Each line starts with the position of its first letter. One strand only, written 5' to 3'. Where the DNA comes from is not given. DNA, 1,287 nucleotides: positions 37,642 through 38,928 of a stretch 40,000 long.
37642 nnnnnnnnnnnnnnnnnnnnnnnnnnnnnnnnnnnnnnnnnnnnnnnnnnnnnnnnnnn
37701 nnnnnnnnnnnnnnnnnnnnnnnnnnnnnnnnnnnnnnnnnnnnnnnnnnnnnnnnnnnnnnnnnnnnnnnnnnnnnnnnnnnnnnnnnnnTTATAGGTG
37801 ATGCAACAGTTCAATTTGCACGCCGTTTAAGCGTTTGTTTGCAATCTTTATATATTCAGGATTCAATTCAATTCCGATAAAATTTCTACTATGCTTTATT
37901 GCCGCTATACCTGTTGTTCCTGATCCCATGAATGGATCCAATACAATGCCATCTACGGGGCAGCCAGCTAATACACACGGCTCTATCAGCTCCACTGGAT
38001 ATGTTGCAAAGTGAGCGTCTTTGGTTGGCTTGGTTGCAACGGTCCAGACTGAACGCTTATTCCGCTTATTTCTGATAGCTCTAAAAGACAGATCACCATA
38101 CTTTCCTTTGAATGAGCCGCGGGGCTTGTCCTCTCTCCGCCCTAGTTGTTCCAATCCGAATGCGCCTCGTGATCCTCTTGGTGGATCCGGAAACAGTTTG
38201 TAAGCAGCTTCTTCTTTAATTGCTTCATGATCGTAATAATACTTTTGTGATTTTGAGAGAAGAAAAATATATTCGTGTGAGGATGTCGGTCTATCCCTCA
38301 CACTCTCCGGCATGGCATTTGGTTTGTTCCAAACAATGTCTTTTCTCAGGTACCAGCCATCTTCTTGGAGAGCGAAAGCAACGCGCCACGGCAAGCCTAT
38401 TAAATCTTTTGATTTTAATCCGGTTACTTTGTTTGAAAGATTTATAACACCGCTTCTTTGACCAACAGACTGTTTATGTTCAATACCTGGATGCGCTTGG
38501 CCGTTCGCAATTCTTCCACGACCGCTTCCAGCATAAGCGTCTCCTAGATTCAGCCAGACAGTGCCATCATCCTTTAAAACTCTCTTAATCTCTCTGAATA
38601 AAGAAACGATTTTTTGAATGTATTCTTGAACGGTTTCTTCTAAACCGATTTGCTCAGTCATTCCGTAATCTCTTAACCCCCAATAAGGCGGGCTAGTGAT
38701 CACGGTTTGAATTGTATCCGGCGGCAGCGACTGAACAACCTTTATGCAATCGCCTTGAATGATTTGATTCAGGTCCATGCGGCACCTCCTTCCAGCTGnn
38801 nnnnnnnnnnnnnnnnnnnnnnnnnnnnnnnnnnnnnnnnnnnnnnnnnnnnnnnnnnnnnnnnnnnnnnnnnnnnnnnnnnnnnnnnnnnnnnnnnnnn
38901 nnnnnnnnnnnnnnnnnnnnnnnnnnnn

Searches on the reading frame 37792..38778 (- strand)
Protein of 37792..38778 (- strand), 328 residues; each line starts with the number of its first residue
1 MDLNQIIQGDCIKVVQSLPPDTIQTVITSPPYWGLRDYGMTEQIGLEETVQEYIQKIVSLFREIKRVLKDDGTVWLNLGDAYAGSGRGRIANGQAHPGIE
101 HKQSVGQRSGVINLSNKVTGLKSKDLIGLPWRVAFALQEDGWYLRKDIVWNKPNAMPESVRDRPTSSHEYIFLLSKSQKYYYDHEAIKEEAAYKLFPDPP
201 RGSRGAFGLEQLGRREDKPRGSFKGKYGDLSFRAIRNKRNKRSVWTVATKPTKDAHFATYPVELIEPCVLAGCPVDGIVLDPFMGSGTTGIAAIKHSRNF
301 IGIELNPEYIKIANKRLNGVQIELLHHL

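Call 59: search_protein_families(library=pfam, proteins=[window:37792-38778:-], max_evalue=0.001)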
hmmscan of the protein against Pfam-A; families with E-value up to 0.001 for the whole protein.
window:37792-38778:- (328 aa): 4 families
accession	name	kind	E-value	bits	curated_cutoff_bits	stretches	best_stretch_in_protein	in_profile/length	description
PF01555.25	N6_N4_Mtase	-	2.3e-55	188.4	26.7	1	23-315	1-221/221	DNA methylase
PF09445.16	Methyltransf_15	-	5.4e-05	23.3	22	0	6-63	53-112/165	RNA cap guanine-N2 methyltransferase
PF13649.12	Methyltransf_25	-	0.00036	21.6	27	0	279-326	1-52/97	Methyltransferase domain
PF08241.18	Methyltransf_11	-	0.00049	21.1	21.2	0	51-75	70-94/95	Methyltransferase domain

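Call 85: find_encoding_contigs(protein=window:37792-38778:-, flank=10000, max_places=3)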
Protein window:37792-38778:- (328 aa): 1 contig read that carries it; 1 place shown.
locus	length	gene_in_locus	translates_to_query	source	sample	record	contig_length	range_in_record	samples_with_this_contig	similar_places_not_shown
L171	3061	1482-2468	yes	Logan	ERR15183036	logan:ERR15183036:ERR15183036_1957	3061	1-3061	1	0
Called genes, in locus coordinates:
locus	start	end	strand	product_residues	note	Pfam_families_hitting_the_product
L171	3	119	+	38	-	?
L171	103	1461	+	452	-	PF00145:DNA_methylase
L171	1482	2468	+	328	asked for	PF01555:N6_N4_Mtase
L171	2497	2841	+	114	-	PF09643:YopX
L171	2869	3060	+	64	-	?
